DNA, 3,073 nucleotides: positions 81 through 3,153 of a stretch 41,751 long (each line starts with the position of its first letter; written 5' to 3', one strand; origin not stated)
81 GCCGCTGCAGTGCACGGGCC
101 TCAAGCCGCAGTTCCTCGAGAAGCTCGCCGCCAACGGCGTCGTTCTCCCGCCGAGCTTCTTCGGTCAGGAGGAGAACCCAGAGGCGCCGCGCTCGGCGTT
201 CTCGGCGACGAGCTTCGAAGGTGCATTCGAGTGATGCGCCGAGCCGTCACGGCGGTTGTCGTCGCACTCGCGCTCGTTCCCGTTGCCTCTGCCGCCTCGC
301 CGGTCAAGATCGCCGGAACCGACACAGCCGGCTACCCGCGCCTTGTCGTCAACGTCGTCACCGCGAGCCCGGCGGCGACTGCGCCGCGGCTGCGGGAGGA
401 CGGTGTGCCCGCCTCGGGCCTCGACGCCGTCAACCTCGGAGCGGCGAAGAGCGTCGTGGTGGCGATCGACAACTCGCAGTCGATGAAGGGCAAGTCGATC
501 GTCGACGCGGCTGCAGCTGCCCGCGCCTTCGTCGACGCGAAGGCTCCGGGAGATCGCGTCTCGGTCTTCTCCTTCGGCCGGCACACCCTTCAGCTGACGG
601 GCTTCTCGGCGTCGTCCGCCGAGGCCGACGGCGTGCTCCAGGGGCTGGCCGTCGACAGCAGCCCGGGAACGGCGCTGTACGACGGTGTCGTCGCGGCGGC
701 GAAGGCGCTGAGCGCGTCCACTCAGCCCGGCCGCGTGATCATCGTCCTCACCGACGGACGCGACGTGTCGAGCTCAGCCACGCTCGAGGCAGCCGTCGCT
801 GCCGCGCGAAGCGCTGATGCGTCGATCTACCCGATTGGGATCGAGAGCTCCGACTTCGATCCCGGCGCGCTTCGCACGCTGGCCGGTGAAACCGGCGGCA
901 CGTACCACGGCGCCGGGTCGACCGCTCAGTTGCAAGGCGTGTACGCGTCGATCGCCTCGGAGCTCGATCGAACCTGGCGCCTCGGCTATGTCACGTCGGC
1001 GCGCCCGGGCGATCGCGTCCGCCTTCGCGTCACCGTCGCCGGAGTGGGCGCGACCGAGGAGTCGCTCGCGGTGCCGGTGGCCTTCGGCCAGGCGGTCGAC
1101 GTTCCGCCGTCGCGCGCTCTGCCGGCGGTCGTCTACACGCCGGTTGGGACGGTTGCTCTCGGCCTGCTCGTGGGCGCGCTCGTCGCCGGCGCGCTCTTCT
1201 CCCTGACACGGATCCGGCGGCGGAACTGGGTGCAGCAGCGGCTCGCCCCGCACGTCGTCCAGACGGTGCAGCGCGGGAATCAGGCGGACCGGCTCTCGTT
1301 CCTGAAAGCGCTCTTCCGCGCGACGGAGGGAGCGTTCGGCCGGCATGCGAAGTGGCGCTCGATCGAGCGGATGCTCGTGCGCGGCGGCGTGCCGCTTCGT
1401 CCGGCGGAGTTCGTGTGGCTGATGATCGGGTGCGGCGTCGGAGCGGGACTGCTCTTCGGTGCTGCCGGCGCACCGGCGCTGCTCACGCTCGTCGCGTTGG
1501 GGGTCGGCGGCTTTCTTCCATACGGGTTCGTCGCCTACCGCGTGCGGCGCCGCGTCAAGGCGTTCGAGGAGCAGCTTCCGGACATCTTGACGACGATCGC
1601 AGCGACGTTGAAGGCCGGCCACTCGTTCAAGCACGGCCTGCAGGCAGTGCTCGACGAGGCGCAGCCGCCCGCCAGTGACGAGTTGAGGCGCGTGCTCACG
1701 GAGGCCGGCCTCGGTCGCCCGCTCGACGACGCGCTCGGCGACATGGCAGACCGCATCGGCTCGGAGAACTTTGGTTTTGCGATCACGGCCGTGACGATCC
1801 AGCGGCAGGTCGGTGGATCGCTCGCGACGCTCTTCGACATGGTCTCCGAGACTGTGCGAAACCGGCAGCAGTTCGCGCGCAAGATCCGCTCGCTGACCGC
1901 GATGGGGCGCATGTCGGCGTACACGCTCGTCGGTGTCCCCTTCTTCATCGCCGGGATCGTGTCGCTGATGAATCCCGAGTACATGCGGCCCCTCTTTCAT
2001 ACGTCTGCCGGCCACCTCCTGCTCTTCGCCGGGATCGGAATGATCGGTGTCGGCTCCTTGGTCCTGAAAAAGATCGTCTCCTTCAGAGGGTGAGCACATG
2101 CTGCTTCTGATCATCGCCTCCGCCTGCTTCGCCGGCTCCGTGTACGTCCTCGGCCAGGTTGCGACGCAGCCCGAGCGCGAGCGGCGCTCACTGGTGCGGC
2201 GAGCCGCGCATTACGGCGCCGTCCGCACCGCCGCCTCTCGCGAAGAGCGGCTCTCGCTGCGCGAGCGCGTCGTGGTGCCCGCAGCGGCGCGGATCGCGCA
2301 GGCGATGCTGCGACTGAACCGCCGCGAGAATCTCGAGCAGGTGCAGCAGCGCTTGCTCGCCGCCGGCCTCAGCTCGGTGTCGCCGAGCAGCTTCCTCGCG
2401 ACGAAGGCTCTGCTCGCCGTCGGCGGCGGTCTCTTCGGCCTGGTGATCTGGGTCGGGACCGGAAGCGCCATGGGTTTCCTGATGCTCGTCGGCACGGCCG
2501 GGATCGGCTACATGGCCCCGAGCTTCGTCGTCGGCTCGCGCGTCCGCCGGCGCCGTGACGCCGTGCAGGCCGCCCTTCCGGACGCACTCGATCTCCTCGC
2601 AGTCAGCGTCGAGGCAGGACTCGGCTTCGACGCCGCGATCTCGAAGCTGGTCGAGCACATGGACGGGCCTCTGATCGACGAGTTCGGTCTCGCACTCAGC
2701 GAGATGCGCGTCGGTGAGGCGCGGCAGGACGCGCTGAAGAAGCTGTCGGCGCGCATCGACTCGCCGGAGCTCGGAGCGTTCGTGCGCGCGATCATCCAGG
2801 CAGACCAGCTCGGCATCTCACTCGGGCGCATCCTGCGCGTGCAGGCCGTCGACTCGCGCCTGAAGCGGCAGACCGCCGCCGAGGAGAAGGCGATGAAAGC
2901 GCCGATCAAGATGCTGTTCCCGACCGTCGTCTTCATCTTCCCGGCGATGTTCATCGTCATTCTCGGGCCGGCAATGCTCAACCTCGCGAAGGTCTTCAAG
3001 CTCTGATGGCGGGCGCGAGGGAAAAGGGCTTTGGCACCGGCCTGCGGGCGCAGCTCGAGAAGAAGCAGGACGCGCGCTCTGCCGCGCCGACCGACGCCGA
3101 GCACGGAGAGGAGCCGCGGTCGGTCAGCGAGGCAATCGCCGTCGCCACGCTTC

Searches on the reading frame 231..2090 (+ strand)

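Call 38: search_protein_families(library=pfam, proteins=[window:231-2090:+], max_evalue=0.001)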
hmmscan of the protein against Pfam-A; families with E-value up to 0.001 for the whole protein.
window:231-2090:+ (620 aa): 5 families
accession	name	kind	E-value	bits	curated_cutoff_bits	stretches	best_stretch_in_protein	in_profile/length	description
PF00482.28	T2SSF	-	6.8e-18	65.3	25.2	1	453-577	2-123/125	Type II secretion system (T2SS), protein F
PF13519.12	VWA_2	-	2.9e-13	50.8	27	1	75-176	1-106/107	von Willebrand factor type A domain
PF00092.34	VWA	-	2.3e-12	47.9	23.8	1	75-235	2-169/174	von Willebrand factor type A domain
PF13768.12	VWA_3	-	8.8e-09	36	27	1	74-226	2-154/155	von Willebrand factor type A domain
PF05762.20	VWA_CoxE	-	4.5e-06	26.7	26.4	1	74-195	58-178/222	VWA domain containing CoxE-like protein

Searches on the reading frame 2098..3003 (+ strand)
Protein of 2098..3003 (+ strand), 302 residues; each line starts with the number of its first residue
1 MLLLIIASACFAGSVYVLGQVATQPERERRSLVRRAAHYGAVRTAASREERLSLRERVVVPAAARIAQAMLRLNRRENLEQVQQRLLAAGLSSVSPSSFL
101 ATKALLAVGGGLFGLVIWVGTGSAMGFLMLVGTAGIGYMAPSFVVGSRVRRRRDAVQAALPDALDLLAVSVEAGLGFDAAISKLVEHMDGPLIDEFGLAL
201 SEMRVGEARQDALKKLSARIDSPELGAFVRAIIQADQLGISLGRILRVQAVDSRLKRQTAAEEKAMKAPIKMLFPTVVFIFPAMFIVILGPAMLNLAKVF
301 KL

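Call 38: search_protein_families(library=pfam, proteins=[window:2098-3003:+], max_evalue=0.001)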
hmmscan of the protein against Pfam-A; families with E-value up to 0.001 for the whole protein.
window:2098-3003:+ (302 aa): 1 family
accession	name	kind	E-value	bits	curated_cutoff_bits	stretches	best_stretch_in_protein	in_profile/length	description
PF00482.28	T2SSF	-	1.1e-17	64.6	25.2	1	163-289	1-124/125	Type II secretion system (T2SS), protein F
